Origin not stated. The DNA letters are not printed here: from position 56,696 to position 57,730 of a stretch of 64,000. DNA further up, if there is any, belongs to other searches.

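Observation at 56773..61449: Three paralogous single-chain Phd/YefM-domain::Uma2-nuclease fusion genes clustered in 4.7 kb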

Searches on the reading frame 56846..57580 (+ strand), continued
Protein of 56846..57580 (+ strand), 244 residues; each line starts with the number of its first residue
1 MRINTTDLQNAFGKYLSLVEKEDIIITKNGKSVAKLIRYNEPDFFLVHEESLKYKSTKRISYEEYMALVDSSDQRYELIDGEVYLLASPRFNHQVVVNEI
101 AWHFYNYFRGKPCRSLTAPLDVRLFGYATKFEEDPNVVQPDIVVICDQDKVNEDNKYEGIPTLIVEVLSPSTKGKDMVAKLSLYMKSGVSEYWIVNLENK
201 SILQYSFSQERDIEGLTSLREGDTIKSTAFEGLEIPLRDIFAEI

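Call 38: predict_structure(alignment_id=A2)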
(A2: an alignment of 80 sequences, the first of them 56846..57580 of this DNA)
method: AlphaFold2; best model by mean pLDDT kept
length: 244 residues; sequences in the alignment: 80
mean_pLDDT: 86.8   pTM: 0.72
mean pLDDT of the five models: 86.8, 86.6, 86.3, 85.4, 84.0
residues with pLDDT >= 90: 147; 70-90: 64; 50-70: 18; < 50: 15
segments of 3 or more residues with pLDDT < 50: 42-46, 54-56, 128-131
pLDDT, mean of each block of 10 residues (from residue 1): 93 87 92 87 49 56 86 85 83 96 98 95 69 79 96 91 92 71 92 96 96 96 97 98 92
secondary structure, 60 per line:
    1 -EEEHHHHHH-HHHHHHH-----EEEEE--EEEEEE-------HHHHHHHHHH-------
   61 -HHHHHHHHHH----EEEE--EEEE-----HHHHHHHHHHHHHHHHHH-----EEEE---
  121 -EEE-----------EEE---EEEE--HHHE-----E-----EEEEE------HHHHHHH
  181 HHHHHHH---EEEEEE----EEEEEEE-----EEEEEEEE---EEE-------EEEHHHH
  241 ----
elements in order: E2-4 H5-10 H12-18 E24-28 E31-36 H44-53 H62-71 E76-79 E82-85 H91-108 E114-117 E122-124 E136-138 E142-145 E163-167 H174-187 E191-196 E201-207 E213-220 E224-226 E234-236 H237-240

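Call 40: search_protein_representatives(alignment_id=A1)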
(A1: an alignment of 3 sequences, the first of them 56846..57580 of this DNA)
Query: 3 sequences, 241 profile positions. Proteins with E-value up to 0.001 (for the whole library): 24479; up to 1e-10: 8198; up to 1e-30: 524. The best 150 are listed.
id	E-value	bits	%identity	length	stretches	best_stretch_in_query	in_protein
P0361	1.3e-102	358.7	-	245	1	1-241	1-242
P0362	9.6e-100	349.3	-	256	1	3-240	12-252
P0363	2.4e-91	321.8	-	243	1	1-241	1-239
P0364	2.4e-90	318.5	-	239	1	1-241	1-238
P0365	3.5e-86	304.9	-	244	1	1-240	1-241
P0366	1.5e-83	296.3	-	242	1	1-240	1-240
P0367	3.7e-82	291.7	-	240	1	1-240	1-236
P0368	6.0e-82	291.0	-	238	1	2-240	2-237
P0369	3.2e-77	275.6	-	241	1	1-240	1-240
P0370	4.3e-77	275.1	-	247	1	1-240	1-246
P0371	5.5e-76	271.5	-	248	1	3-240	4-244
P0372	9.2e-74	264.2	-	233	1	1-240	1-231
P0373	1.1e-73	263.9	-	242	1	1-240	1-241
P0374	2.3e-73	263.0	-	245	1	1-240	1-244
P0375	3.9e-71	255.6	-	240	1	1-240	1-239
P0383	4.3e-66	239.1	-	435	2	36-238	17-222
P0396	7.6e-59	215.4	-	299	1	2-240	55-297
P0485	3.6e-39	151.0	-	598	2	75-209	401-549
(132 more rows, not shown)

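Call 41: fold_search(model_id=the predicted structure, library=pdb)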
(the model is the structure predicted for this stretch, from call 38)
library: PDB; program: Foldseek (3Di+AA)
matches with E <= 10: 649; with E <= 0.001: 9
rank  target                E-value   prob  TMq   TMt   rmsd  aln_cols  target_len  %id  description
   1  6okh_A                2.6e-15  1.00  0.65  0.87   2.2       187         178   25  Structure of an uncharacterized protein from Leptospira borgpetersenii serovar Hardjo-bovis (strain JB197) (released 2019-05-08)
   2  9y1l_A                5.8e-15  1.00  0.55  0.86   2.4       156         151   29  Crystal Structure of Putative Restriction Endonuclease Domain-Containing Protein from Leptospirillum ferriphilum YSK (released 2025-09-10)
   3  6okh_B                7.4e-15  1.00  0.61  0.83   1.9       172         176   28  Structure of an uncharacterized protein from Leptospira borgpetersenii serovar Hardjo-bovis (strain JB197) (released 2019-05-08)
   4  9y1l_B                1.7e-14  1.00  0.56  0.88   2.2       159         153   29  Crystal Structure of Putative Restriction Endonuclease Domain-Containing Protein from Leptospirillum ferriphilum YSK (released 2025-09-10)
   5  3ot2_A                3.0e-11  1.00  0.61  0.82   2.6       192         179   16  Crystal structure of a putative nuclease belonging to DUF820 (Ava_3926) from Anabaena variabilis ATCC 29413 at 1.96 A  (released 2010-10-06)
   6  1wdj_A                5.7e-11  1.00  0.61  0.78   2.8       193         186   13  Crystal structure of TT1808 from Thermus thermophilus HB8 (released 2004-11-17)
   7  1wdj_B                3.6e-08  1.00  0.51  0.79   3.1       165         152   15  Crystal structure of TT1808 from Thermus thermophilus HB8 (released 2004-11-17)
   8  3ijm_B                1.8e-05  1.00  0.35  0.56   5.0       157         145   16  The structure of a restriction endonuclease-like fold superfamily protein from Spirosoma linguale. (released 2009-09-22)
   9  3ijm_A                4.2e-05  1.00  0.34  0.52   5.0       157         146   16  The structure of a restriction endonuclease-like fold superfamily protein from Spirosoma linguale. (released 2009-09-22)
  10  3s1s                  1.0e-02  0.98  0.30  0.10   5.4       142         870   15  Characterization and crystal structure of the type IIG restriction endonuclease BpuSI (released 2011-07-13)
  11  6ea6_B                3.5e-02  0.54  0.16  0.20  11.1        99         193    7  Structure of VACV poxin 2'3' cGAMP-specific nuclease (released 2019-02-06)
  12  6jqy_D                6.4e-02  1.00  0.16  0.83   1.1        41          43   29  Crystal structure of N-terminal domain of VapB46 antitoxin from Mycobacterium tuberculosis (released 2020-04-08)
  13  6ea8_A                6.4e-02  0.41  0.16  0.19  11.4        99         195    7  Structure of VACV poxin in pre-reactive state with nonhydrolyzable 2'3' cGAMP (released 2019-02-06)
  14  4czm_A                6.4e-02  0.13  0.15  0.11  14.9       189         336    7  C. crescentus MreB, monomeric, AMPPNP (released 2014-08-13)
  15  9g12_C                6.8e-02  0.99  0.16  0.42  13.4        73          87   27  Mycobacterium tuberculosis RelBE1 toxin-antitoxin system; rv1247c (relB1 antitoxin), rv1246c (relE1 toxin) (released 2025-12-17)
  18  2odk_D                8.2e-02  1.00  0.16  0.64   4.3        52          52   15  Putative prevent-host-death protein from Nitrosomonas europaea (released 2007-01-23)
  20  6jqy_A                8.8e-02  1.00  0.16  0.82   1.3        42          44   28  Crystal structure of N-terminal domain of VapB46 antitoxin from Mycobacterium tuberculosis (released 2020-04-08)
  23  2odk_B                9.9e-02  1.00  0.16  0.70   4.4        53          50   17  Putative prevent-host-death protein from Nitrosomonas europaea (released 2007-01-23)
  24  6jqy_B                1.1e-01  1.00  0.16  0.85   1.0        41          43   29  Crystal structure of N-terminal domain of VapB46 antitoxin from Mycobacterium tuberculosis (released 2020-04-08)
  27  2odk_A                1.3e-01  1.00  0.16  0.66   4.2        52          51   17  Putative prevent-host-death protein from Nitrosomonas europaea (released 2007-01-23)
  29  3hs2_C                1.4e-01  0.99  0.16  0.58   5.1        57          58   21  Crystal structure of PHD truncated to residue 57 in an orthorhombic space group (released 2010-06-23)
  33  3hs2_A                1.7e-01  0.99  0.16  0.60   5.0        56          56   21  Crystal structure of PHD truncated to residue 57 in an orthorhombic space group (released 2010-06-23)
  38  4zlx_A                2.0e-01  1.00  0.15  0.72   4.2        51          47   24  N-terminal DNA binding domain of the antitoxin Phd from phage P1 (released 2016-04-20)
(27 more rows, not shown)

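Call 51: search_protein_families(library=pfam, proteins=[L007:7509-8261:+, L046:9995-10753:+, L004:6005-6817:-, L055:7350-8180:+, L036:6548-7108:+, P0383, P0485, P0396], max_evalue=0.01)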
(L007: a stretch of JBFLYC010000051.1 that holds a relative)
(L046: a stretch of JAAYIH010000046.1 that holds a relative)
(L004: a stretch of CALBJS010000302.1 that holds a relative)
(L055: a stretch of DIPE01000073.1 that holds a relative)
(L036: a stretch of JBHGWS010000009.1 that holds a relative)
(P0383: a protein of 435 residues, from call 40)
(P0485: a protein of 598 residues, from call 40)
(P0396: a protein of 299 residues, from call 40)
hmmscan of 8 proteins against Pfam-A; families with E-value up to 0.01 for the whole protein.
L007:7509-8261:+ (250 aa): 4 families
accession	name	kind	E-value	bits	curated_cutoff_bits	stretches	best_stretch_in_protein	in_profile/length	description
PF05685.18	Uma2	-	2.3e-36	125.3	27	1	78-246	2-171/172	Putative restriction endonuclease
PF12728.13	HTH_17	-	7.3e-07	29.8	27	1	8-54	2-47/51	Helix-turn-helix domain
PF08279.18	HTH_11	-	0.00064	20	25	1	5-27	14-35/55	HTH domain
PF00376.29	MerR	-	0.0056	16.9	28.2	0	12-45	4-37/38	MerR family regulatory protein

L046:9995-10753:+ (252 aa): 3 families
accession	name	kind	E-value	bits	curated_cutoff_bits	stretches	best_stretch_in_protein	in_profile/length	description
PF05685.18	Uma2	-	2e-37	128.8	27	1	78-246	2-171/172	Putative restriction endonuclease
PF12728.13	HTH_17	-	5.2e-08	33.5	27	1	10-57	2-48/51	Helix-turn-helix domain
PF08279.18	HTH_11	-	0.00046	20.4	25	1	7-29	14-35/55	HTH domain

L004:6005-6817:- (270 aa): 6 families
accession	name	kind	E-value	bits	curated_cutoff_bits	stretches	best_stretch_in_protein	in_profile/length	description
PF05685.18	Uma2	-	3.9e-32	111.5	27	1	94-261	2-170/172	Putative restriction endonuclease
PF12728.13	HTH_17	-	3e-09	37.4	27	1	18-58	1-40/51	Helix-turn-helix domain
PF00376.29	MerR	-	5.7e-07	29.7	28.2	1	22-56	3-37/38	MerR family regulatory protein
PF08279.18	HTH_11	-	0.00017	21.9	25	1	18-38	15-35/55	HTH domain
PF13411.12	MerR_1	-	0.0021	18.5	21.6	1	20-56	2-38/69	MerR HTH family regulatory protein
PF20432.4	Xre-like-HTH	-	0.0051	17.5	25.8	1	19-55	24-60/63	Antitoxin Xre-like helix-turn-helix domain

L055:7350-8180:+ (276 aa): 1 family
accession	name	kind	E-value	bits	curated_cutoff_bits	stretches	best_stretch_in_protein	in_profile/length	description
PF05685.18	Uma2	-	5.6e-30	104.5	27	1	104-271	2-171/172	Putative restriction endonuclease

L036:6548-7108:+ (186 aa): 7 families
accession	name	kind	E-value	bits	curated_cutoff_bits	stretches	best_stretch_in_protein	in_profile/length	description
PF05685.18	Uma2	-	1.7e-13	50.9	27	1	77-178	2-105/172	Putative restriction endonuclease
PF12728.13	HTH_17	-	5.5e-09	36.6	27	1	5-45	1-40/51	Helix-turn-helix domain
PF08279.18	HTH_11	-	2.3e-05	24.6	25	1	3-25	13-35/55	HTH domain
PF00376.29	MerR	-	2.9e-05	24.2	28.2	1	7-43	1-37/38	MerR family regulatory protein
PF13412.12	HTH_24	-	8.6e-05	22.5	21.9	1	6-28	18-40/48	Winged helix-turn-helix DNA-binding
PF13411.12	MerR_1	-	0.00025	21.5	21.6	1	7-48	2-43/69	MerR HTH family regulatory protein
PF01381.28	HTH_3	-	0.0031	17.9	23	1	3-33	7-37/55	Helix-turn-helix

P0383 (435 aa): 1 family
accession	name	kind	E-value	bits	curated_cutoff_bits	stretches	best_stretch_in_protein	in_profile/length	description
PF05685.18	Uma2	-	1.2e-59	201.1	27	2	57-201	9-152/172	Putative restriction endonuclease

P0485 (598 aa): 4 families
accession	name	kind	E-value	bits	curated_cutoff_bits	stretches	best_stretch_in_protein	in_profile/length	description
PF05685.18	Uma2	-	1.3e-42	145.6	27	2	400-549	8-147/172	Putative restriction endonuclease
PF01381.28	HTH_3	-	1.4e-06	28.7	23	1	34-81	2-48/55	Helix-turn-helix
PF13560.12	HTH_31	-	0.00034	21.3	27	1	32-78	5-51/64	Helix-turn-helix domain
PF13384.12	HTH_23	-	0.0089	16.3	24.6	0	36-62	14-38/50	Homeodomain-like domain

P0396 (299 aa): 2 families
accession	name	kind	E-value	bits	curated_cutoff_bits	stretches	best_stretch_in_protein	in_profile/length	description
PF05685.18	Uma2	-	1.1e-28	100.3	27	1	121-293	1-171/172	Putative restriction endonuclease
PF02604.26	PhdYeFM_antitox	-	4.2e-07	30.1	29.8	1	56-90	4-39/74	Antitoxin Phd_YefM, type II toxin-antitoxin system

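Call 62: search_dna_similar(query=window:56846-57580:+, collection=plasmids, mode=protein, max_rows=15)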
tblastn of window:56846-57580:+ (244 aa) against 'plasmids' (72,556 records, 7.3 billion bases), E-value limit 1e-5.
Records with a match: 100; places in all: 106; records where one place covers at least 80% of the query: 3.
Best place of each record, by identity: <60% 100.
By first word of the organism name: Bacillus 34; Clostridium 6; Candidatus 6; Pseudanabaena 6; Methylomonas 4; Planktothrix 4; Thermoanaerobacterium 2; Leptospirillum 2; Nostoc 2; Stanieria 2; and 30 more.
By predicted mobility (MOB-suite, as given by PLSDB): non-mobilizable 50; conjugative 36; mobilizable 14.
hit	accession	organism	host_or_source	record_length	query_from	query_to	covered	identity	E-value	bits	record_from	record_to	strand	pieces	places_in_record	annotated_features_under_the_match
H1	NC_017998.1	Thermoanaerobacterium saccharolyticum JW/SL-YS485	-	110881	61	242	75%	39.3%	4e-29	122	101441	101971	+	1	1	Uma2 family endonuclease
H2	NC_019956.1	Thermoanaerobacterium thermosaccharolyticum M0795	-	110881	61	242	75%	39.3%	4e-29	122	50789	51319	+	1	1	Uma2 family endonuclease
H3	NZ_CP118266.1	Clostridium perfringens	sheep,fecal sample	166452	56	244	77%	36.8%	2e-25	111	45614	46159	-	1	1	Uma2 family endonuclease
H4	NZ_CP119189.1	Clostridium perfringens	goat,fecal sample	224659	56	244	77%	36.8%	2e-25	111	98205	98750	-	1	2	Uma2 family endonuclease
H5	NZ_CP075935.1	Clostridium perfringens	feces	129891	56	244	77%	36.8%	3e-25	110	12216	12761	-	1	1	Uma2 family endonuclease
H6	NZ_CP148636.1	Clostridium perfringens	Homo sapiens,single cell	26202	61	244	75%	37.6%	3e-26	113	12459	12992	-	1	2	Uma2 family endonuclease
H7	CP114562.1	Candidatus Manganitrophus sp.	activated carbon metagenome,metagenomic ...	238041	55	241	77%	35.3%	4e-21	99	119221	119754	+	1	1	Uma2 family endonuclease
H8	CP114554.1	Candidatus Manganitrophus sp.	activated carbon metagenome,metagenomic ...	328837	55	241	77%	35.3%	4e-21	99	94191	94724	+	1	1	Uma2 family endonuclease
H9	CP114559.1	Candidatus Manganitrophus sp.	activated carbon metagenome,metagenomic ...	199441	55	241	77%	35.1%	1e-20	97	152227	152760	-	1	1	Uma2 family endonuclease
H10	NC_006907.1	Leptospirillum ferrooxidans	-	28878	39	241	83%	31.6%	3e-19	94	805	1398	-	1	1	Uma2 family endonuclease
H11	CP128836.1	Rossellomorea sp. AcN35-11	-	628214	50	242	79%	33.2%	4e-27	116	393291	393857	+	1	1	Uma2 family endonuclease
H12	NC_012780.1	[Eubacterium] eligens ATCC 27750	-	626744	51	210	66%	39.5%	2e-25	111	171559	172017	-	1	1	Uma2 family endonuclease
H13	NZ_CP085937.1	Lachnospira eligens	-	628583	51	210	66%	39.5%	2e-25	111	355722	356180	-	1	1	Uma2 family endonuclease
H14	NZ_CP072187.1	Riemerella anatipestifer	goose,Epidemic materials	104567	58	241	75%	33.5%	9e-21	98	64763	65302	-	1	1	Uma2 family endonuclease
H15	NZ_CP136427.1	Bergeyella porcorum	pig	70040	61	242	75%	33.9%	2e-20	97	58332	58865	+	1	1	Uma2 family endonuclease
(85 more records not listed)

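Call 63: search_dna_similar(query=window:56846-57580:+, collection=phages, mode=protein, max_rows=15)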
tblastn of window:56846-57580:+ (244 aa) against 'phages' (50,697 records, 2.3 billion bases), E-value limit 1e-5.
Records with a match: 1; places in all: 1; records where one place covers at least 80% of the query: 0.
Best place of each record, by identity: <60% 1.
By first word of the organism name: Dorea 1.
By host as written in the record: Dorea sp. 000433215 DA134 1.
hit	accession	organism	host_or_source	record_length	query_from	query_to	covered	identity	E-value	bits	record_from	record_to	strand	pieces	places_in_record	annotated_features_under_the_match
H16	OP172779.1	Dorea phage DO134P1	Dorea sp. 000433215 DA134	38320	74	210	56%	34.5%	8e-19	91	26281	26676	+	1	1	hypothetical protein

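Call 64: find_encoding_contigs(protein=P0065, flank=7000, max_places=3)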
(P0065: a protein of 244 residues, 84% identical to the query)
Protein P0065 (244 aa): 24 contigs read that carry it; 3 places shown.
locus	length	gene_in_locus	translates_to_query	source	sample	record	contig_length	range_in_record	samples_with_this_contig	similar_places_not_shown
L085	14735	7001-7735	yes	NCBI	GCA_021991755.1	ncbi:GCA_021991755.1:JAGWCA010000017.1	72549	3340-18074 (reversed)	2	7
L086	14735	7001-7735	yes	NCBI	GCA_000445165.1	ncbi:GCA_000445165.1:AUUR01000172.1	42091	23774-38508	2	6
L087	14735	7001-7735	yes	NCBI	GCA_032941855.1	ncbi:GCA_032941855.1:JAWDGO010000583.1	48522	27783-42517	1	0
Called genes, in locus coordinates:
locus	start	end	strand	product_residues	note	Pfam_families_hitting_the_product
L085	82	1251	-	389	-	PF01656:CbiA, PF02374:ArsA_ATPase, PF10609:ParA (weak), PF13614:AAA_31, PF17886:ArsA_HSP20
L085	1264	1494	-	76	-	-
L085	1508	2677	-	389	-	PF02374:ArsA_ATPase, PF13614:AAA_31, PF17886:ArsA_HSP20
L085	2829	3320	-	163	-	PF22381:Staph_reg_Sar_Rot, PF01047:MarR, PF12802:MarR_2, PF13463:HTH_27 (weak)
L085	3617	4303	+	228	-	PF08713:DNA_alkylation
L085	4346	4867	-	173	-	PF04307:YdjM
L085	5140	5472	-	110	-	-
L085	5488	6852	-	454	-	PF00171:Aldedh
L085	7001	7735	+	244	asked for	PF02604:PhdYeFM_antitox (weak), PF05685:Uma2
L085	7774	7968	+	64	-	PF09962:DUF2196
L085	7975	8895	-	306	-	PF00849:PseudoU_synth_2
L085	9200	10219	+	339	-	PF08220:HTH_DeoR (weak), PF08279:HTH_11, PF19187:HTH_PafC, PF13280:WYL, PF25583:WCX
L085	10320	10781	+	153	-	PF06445:GyrI-like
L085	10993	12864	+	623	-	PF04122:CW_binding_2, PF17735:BslA, PF01510:Amidase_2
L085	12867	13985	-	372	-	PF00248:Aldo_ket_red, PF13746:Fer4_18 (faint), PF13183:Fer4_8 (weak), PF13187:Fer4_9, PF13237:Fer4_10 (weak), PF13534:Fer4_17 (weak)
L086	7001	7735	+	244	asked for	PF02604:PhdYeFM_antitox (weak), PF05685:Uma2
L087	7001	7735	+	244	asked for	PF02604:PhdYeFM_antitox (weak), PF05685:Uma2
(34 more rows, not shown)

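Call 65: find_encoding_contigs(protein=P0112, flank=7000, max_places=2)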
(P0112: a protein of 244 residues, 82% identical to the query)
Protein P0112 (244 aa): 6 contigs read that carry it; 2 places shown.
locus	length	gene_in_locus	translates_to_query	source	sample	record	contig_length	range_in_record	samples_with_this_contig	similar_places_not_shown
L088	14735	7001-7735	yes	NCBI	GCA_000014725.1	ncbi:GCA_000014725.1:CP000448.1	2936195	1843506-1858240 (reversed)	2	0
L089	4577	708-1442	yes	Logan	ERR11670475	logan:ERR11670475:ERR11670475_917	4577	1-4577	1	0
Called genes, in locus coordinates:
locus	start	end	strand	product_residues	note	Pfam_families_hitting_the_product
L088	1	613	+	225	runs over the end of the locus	PF00528:BPD_transp_1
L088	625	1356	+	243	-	PF02463:SMC_N (weak), PF13166:AAA_13 (faint), PF13175:AAA_15 (faint), PF00005:ABC_tran, PF13304:AAA_21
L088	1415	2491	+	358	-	PF12849:PBP_like_2, PF13531:SBP_bac_11, PF08239:SH3_3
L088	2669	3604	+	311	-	PF05681:Fumerase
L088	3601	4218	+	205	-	PF05683:Fumerase_C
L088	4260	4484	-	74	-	PF00196:GerE, PF08281:Sigma70_r4_2 (weak)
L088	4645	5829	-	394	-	PF00465:Fe-ADH, PF13685:Fe-ADH_2, PF25137:ADH_Fe_C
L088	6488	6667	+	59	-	-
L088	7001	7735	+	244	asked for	PF02604:PhdYeFM_antitox (weak), PF05685:Uma2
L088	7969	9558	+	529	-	PF00395:SLH (faint), PF09394:Inhibitor_I42, PF13739:PdaC, PF11738:DUF3298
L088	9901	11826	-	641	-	PF07695:7TMR-DISM_7TM, PF00990:GGDEF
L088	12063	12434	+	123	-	PF00392:GntR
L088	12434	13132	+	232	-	PF02463:SMC_N (weak), PF00005:ABC_tran, PF13304:AAA_21 (faint)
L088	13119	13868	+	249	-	-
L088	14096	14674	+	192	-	PF01551:Peptidase_M23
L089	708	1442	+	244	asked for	PF02604:PhdYeFM_antitox (weak), PF05685:Uma2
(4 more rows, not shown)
